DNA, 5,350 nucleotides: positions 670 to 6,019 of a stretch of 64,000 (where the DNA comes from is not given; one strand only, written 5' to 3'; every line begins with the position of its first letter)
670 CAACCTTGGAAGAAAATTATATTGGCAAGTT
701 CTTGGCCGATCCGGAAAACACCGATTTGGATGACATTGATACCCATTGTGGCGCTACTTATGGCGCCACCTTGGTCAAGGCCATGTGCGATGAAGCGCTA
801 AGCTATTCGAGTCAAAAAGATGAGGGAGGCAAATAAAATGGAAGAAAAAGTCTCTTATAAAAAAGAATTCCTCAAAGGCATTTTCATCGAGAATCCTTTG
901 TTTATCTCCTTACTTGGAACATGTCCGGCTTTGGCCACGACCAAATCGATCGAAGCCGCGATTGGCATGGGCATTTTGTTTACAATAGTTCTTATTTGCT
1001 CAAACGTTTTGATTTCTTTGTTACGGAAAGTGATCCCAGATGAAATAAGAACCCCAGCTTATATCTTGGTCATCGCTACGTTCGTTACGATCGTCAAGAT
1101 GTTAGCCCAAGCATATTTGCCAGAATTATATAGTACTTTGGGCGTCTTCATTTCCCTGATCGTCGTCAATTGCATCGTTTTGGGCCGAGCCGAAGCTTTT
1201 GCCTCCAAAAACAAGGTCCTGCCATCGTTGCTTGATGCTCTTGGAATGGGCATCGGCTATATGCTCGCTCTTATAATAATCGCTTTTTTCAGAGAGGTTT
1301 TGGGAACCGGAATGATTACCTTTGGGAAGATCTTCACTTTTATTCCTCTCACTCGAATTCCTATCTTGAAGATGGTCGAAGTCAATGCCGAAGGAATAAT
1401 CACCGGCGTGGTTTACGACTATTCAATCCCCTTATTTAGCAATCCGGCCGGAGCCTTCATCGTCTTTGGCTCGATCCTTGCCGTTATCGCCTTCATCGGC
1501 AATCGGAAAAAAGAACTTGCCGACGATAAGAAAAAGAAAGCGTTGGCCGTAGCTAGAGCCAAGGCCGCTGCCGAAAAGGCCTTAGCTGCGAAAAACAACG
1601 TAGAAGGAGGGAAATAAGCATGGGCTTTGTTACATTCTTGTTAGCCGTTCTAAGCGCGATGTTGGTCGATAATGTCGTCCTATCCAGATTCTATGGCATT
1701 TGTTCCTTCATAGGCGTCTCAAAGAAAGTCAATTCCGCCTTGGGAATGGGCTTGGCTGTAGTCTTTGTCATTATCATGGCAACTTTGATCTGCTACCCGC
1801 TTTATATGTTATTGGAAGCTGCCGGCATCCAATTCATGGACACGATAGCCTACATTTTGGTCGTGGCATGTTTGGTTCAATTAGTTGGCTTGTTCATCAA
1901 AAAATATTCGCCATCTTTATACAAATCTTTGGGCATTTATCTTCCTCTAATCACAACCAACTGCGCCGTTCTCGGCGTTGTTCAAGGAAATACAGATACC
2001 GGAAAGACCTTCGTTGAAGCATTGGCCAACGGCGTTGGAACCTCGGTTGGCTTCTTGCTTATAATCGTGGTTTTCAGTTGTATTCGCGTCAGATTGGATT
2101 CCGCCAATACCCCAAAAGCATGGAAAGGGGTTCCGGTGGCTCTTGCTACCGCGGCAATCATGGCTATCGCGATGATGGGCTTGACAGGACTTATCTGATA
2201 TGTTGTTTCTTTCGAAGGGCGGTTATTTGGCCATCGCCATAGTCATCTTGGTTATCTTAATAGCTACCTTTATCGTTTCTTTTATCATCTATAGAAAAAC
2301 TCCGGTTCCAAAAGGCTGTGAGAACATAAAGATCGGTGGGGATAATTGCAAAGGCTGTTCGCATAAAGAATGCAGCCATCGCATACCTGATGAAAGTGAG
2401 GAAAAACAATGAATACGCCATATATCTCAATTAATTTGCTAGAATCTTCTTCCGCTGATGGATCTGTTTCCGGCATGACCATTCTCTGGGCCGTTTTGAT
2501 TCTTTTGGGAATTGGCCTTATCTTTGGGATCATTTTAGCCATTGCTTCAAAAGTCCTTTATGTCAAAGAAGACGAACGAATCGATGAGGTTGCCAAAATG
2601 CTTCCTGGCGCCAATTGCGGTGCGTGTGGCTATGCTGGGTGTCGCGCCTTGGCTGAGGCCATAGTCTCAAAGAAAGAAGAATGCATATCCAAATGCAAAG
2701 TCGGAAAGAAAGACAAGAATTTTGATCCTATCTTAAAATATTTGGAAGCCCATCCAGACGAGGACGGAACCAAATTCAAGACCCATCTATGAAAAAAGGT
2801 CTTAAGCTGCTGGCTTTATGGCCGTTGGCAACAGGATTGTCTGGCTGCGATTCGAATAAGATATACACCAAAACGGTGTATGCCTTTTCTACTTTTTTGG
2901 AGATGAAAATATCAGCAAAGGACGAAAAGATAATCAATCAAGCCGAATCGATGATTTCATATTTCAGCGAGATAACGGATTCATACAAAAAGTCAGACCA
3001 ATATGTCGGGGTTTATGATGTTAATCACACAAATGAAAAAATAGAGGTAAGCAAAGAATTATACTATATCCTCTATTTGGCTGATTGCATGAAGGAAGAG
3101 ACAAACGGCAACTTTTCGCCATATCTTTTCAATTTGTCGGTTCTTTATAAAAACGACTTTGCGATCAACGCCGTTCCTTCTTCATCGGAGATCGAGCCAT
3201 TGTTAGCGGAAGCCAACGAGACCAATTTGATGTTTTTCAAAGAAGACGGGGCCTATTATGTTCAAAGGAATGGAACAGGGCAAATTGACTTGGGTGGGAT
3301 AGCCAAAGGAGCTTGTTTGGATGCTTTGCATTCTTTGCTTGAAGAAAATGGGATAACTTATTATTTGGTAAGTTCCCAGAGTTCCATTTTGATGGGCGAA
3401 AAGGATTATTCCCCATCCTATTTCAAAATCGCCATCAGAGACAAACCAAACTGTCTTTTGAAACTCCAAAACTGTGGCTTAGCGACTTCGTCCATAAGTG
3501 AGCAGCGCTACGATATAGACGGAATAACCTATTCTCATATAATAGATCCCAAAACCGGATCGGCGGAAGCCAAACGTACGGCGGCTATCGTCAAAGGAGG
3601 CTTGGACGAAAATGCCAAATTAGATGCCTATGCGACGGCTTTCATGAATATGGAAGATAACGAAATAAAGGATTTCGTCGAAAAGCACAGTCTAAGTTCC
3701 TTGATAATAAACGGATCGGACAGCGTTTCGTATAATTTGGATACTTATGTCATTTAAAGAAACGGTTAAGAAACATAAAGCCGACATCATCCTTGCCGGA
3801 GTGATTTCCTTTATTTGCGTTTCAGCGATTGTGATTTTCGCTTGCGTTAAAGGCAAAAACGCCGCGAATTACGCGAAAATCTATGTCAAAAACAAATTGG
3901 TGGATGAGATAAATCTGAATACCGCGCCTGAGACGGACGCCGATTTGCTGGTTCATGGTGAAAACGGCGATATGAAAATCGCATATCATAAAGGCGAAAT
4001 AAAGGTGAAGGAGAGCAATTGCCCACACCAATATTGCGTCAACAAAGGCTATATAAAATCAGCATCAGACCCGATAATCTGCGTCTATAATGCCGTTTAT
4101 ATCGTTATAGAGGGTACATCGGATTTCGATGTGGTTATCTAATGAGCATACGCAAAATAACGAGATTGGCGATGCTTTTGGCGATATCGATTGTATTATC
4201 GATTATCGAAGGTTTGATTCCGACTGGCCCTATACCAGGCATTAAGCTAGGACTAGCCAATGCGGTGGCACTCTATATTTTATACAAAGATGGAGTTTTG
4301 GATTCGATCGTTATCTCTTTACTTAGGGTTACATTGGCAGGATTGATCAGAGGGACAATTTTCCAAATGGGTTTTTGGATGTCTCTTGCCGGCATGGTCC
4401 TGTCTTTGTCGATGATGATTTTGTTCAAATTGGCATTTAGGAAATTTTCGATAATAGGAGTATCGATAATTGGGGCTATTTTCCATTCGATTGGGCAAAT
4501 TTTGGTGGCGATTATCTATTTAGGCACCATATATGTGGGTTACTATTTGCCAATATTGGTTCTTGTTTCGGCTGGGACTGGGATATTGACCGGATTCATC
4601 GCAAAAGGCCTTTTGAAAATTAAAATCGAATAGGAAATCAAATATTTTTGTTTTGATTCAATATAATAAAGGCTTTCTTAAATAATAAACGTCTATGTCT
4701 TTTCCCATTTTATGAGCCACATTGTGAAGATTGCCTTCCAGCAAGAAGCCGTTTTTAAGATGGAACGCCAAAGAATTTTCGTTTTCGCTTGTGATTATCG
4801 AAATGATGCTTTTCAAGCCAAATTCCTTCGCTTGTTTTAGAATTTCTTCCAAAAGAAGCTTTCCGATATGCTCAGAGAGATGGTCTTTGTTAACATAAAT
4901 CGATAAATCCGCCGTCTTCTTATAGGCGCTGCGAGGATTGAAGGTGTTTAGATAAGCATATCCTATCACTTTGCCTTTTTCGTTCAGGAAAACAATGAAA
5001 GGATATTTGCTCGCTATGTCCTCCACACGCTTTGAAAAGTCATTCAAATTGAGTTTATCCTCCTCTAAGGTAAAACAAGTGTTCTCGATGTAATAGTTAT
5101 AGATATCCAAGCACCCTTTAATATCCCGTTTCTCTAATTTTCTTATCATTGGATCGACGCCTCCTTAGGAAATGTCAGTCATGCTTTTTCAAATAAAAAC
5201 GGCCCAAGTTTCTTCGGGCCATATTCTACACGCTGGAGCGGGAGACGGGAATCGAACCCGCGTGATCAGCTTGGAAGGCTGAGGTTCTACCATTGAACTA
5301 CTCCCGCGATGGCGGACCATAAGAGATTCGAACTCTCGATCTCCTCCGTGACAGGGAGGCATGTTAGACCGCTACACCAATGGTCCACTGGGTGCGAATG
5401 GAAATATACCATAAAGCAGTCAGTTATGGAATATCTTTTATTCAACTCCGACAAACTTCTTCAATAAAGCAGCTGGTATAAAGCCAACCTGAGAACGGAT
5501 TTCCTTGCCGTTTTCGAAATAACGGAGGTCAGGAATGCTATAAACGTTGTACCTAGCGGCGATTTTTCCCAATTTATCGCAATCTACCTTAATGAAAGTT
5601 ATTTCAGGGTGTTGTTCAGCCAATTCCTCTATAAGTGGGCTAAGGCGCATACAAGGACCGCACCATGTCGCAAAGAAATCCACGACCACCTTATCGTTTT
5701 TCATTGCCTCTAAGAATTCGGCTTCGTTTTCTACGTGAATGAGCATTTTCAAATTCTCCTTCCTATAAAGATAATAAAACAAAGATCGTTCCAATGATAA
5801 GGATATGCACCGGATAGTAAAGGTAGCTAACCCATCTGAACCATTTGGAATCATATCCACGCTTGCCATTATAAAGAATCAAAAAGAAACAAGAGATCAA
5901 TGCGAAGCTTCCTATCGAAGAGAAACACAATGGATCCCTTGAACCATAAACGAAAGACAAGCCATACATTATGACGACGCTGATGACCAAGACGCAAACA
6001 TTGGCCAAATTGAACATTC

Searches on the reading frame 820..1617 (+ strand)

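Call 89: search_protein_families(library=ncbifam, proteins=[window:820-1617:+], max_evalue=1e-10)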
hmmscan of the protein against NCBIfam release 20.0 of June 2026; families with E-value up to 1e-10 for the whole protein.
window:820-1617:+ (265 aa): 11 families
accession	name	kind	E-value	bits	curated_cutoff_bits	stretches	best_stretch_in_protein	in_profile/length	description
NF009070.0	PRK12405.1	subfamily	2.4e-70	236.3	184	1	12-243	3-223/231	electron transport complex subunit RsxE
TIGR01948.1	rnfE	subfamily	9.5e-64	214.6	213.4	1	15-226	2-193/196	RnfABCDGE type electron transport complex subunit E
NF041839.1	rnfE_Methano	equivalog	1.8e-58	197.7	350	1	15-179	4-169/203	Rnf electron transport complex subunit RnfE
NF006777.0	PRK09292.1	equivalog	2.2e-49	168.1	235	1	10-229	4-204/209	NADH:ubiquinone reductase (Na(+)-transporting) subunit D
TIGR01939.1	nqrD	equivalog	5.1e-46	157.1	244.85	1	10-172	3-165/207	NADH:ubiquinone reductase (Na(+)-transporting) subunit D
TIGR01943.1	rnfA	subfamily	4.8e-27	95.6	229.3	1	17-189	7-185/190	RnfABCDGE type electron transport complex subunit A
TIGR01940.1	nqrE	equivalog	5.5e-22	79.1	247.55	1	13-161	3-167/200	NADH:ubiquinone reductase (Na(+)-transporting) subunit E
NF003481.0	PRK05151.1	equivalog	6.8e-21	75.3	240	1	17-163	8-160/193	electron transport complex subunit RsxA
NF041835.1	rnfA_Methano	equivalog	2.8e-19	70.3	300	1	16-159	9-158/195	Rnf electron transport complex subunit RnfA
NF002200.0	PRK01061.1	equivalog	1.7e-17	63.9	351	1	81-164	96-180/250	Na(+)-translocating NADH-quinone reductase subunit E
NF009108.0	PRK12456.1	equivalog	6.9e-15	55.7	398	1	12-164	4-168/199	Na(+)-translocating NADH-quinone reductase subunit E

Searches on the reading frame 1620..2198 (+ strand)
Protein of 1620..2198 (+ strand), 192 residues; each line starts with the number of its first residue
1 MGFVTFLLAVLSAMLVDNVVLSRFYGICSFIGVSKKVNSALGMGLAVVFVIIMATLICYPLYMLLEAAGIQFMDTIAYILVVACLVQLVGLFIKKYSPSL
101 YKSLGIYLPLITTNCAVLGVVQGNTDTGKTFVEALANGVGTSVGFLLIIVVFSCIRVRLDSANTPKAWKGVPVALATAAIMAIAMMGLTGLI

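Call 89: search_protein_families(library=ncbifam, proteins=[window:1620-2198:+], max_evalue=1e-10)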
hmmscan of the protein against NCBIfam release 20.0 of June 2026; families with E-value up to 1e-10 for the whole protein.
window:1620-2198:+ (192 aa): 11 families
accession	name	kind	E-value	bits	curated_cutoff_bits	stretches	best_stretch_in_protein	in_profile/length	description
TIGR01943.1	rnfA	subfamily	5.6e-65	219.3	229.3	1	6-192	3-190/190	RnfABCDGE type electron transport complex subunit A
NF003481.0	PRK05151.1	equivalog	1.7e-57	194.7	240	1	5-192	3-191/193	electron transport complex subunit RsxA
NF041835.1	rnfA_Methano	equivalog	2.3e-49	168.5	300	1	9-186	9-187/195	Rnf electron transport complex subunit RnfA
TIGR01940.1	nqrE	equivalog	1.1e-40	140.1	247.55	1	7-191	4-199/200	NADH:ubiquinone reductase (Na(+)-transporting) subunit E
NF002200.0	PRK01061.1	equivalog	7.9e-34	117.4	351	1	9-191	14-209/250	Na(+)-translocating NADH-quinone reductase subunit E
NF009108.0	PRK12456.1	equivalog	2.4e-31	109.4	398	1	6-191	5-197/199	Na(+)-translocating NADH-quinone reductase subunit E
NF009070.0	PRK12405.1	subfamily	1.1e-22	80.4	184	1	11-157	9-150/231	electron transport complex subunit RsxE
TIGR01948.1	rnfE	subfamily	1e-21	77.4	213.4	1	11-163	5-152/196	RnfABCDGE type electron transport complex subunit E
NF041839.1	rnfE_Methano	equivalog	5.4e-19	68.8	350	1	14-161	10-152/203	Rnf electron transport complex subunit RnfE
NF006777.0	PRK09292.1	equivalog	4.9e-17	62.4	235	1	11-157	12-153/209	NADH:ubiquinone reductase (Na(+)-transporting) subunit D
TIGR01939.1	nqrD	equivalog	3.8e-15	56.3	244.85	1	10-158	10-153/207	NADH:ubiquinone reductase (Na(+)-transporting) subunit D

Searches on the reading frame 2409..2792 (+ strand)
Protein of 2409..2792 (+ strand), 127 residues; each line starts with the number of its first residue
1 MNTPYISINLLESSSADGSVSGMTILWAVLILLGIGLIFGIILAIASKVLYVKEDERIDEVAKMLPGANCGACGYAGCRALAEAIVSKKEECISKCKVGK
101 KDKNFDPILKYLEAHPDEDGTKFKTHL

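Call 89: search_protein_families(library=ncbifam, proteins=[window:2409-2792:+], max_evalue=1e-10)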
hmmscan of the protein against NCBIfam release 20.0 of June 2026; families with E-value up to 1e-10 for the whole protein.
window:2409-2792:+ (127 aa): 7 families
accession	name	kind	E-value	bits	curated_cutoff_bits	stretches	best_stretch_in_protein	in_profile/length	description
NF005503.0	PRK07118.1-2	equivalog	1.2e-23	83.8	252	1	25-102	2-79/292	RnfABCDGE type electron transport complex subunit B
NF005505.0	PRK07118.1-4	equivalog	4.1e-21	75.6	378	1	25-102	7-83/265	Fe-S cluster domain-containing protein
NF041836.1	rnfB_Methano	equivalog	1.7e-20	73.6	445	1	25-101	7-82/265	Rnf electron transport complex subunit RnfB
TIGR01944.1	rnfB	subfamily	7.2e-19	68.1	68.7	1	25-104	4-81/190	RnfABCDGE type electron transport complex subunit B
NF005504.0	PRK07118.1-3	equivalog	8.5e-19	68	437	1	24-101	3-80/293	Fe-S cluster domain-containing protein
NF003475.0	PRK05113.1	equivalog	6.8e-18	65.2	203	1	24-102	3-79/190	electron transport complex subunit RsxB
NF005506.0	PRK07118.1-5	equivalog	6.2e-16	58.6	388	1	25-102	6-82/279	Fe-S cluster domain-containing protein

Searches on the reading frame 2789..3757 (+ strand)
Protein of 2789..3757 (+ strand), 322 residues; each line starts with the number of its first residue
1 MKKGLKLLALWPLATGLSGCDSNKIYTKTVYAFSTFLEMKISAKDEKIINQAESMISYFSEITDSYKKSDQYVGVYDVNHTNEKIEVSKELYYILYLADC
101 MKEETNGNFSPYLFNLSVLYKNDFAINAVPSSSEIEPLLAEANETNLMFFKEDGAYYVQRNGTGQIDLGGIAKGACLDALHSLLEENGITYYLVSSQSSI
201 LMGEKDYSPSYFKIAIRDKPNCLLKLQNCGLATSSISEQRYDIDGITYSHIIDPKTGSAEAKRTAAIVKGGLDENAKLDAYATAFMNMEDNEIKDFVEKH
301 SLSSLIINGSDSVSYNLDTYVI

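Call 89: search_protein_families(library=ncbifam, proteins=[window:2789-3757:+], max_evalue=1e-10)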
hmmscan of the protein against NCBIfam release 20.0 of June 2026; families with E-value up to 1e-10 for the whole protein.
window:2789-3757:+ (322 aa): 1 family
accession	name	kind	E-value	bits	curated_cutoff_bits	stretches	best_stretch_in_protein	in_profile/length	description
NF007774.0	PRK10461.1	equivalog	1.6e-15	56.9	498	1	35-310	44-330/351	FAD:protein FMN transferase ApbE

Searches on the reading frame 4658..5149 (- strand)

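Call 6: search_protein_families(library=ncbifam, proteins=[window:4658-5149:-], max_evalue=0.01)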
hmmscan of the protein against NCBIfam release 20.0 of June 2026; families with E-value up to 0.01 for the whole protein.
window:4658-5149:- (163 aa): 14 families
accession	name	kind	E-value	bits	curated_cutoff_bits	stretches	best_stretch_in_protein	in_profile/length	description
NF040504.1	resist_ArsN1b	equivalog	1.2e-30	106.5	210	1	2-160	1-158/159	arsinothricin resistance N-acetyltransferase ArsN1 family B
NF040503.1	resist_ArsN1a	equivalog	7.3e-27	94.1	170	1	2-156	1-154/159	arsinothricin resistance N-acetyltransferase ArsN1 family A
NF040502.1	PPT_acetyltrans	equivalog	9.2e-22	77.6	300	1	2-157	10-164/183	phosphinothricin N-acetyltransferase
TIGR03585.1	PseH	equivalog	2.6e-12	47.1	93.1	1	38-157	41-155/156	UDP-4-amino-4,6-dideoxy-N-acetyl-beta-L-altrosamine N-acetyltransferase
NF053587.1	SpmdActasePaiA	equivalog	4.1e-07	29.9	250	1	30-150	42-159/172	spermidine/spermine N(1)-acetyltransferase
TIGR01575.1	rimI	equivalog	1.8e-06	28.1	86.4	1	43-137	25-114/132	ribosomal protein S18-alanine N-acetyltransferase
NF033078.2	AAC_6p_Ia_fam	equivalog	4.1e-05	23.5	265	1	36-118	37-115/181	AAC(6')-Ia family aminoglycoside 6'-N-acetyltransferase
NF043067.1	AAC_6p_group_E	equivalog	0.00011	22.1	140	1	83-135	75-127/140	aminoglycoside 6'-N-acetyltransferase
NF007527.0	PRK10140.1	equivalog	0.00061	19.7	236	1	2-158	6-159/162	N-acetyltransferase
NF040501.1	resist_ArsN2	equivalog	0.001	18.7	125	1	43-120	17-90/133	arsenic resistance N-acetyltransferase ArsN2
NF007539.0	PRK10151.1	equivalog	0.0023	17.6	184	1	51-150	70-165/179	50S ribosomal protein L7/L12-serine acetyltransferase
NF005840.0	PRK07757.1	equivalog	0.003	17.5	154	1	51-119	44-107/153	N-acetyltransferase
NF003641.0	PRK05279.1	equivalog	0.0036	16.2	344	1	54-122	338-403/441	amino-acid N-acetyltransferase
TIGR01890.1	N-Ac-Glu-synth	equivalog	0.005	15.8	202.85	1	54-123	326-392/429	amino-acid N-acetyltransferase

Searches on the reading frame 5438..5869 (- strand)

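Call 6: search_protein_families(library=ncbifam, proteins=[window:5438-5869:-], max_evalue=0.01)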
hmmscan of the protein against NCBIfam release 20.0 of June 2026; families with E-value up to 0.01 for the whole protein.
window:5438-5869:- (143 aa): 13 families
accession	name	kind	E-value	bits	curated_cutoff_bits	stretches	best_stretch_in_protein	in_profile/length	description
TIGR01068.1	thioredoxin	equivalog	7.6e-27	93.4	96.8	1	49-140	3-97/101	thioredoxin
NF008229.0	PRK10996.1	equivalog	1.3e-18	67.1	125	1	54-139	47-134/141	thioredoxin TrxC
NF006898.0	PRK09381.1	equivalog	3.4e-15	56.4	138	1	43-140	5-104/109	thioredoxin TrxA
TIGR01130.1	ER_PDI_fam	subfamily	3.1e-14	53.4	344.25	1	49-124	8-88/476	protein disulfide-isomerase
TIGR01126.1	pdi_dom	equivalog_domain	4e-14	52.8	107.2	1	55-124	9-84/105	protein disulfide-isomerase domain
NF047697.1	ThioredTrxAClost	equivalog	1.1e-12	48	140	1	57-126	16-86/105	thioredoxin TrxA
NF002854.0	PRK03147.1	subfamily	4.5e-06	26.7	170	1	43-88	47-92/176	thiol-disulfide oxidoreductase ResA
NF045694.1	seleno_TsoB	exception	8.5e-06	24.1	805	1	54-132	469-560/572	rhodanese/DsbD fusion-like selenoprotein TsoB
NF041202.1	StoA_CxxC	exception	1.6e-05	24.8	210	1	55-88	49-82/163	endospore biogenesis thiol-disulfide oxidoreductase StoA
TIGR00385.1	dsbE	subfamily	2.8e-05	23.8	123.15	1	54-87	56-92/173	DsbE family thiol:disulfide interchange protein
TIGR02187.2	PDO_seleno_TRX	equivalog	8.3e-05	22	185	1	51-120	10-80/209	protein disulfide oxidoreductase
NF047696.1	ThlDiSintTplARhiz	equivalog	0.00019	21.3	230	1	53-121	92-164/219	thiol:disulfide interchange protein TlpA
NF001419.0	PRK00293.1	subfamily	0.0054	15.4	330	1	48-134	465-563/574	protein-disulfide reductase DsbD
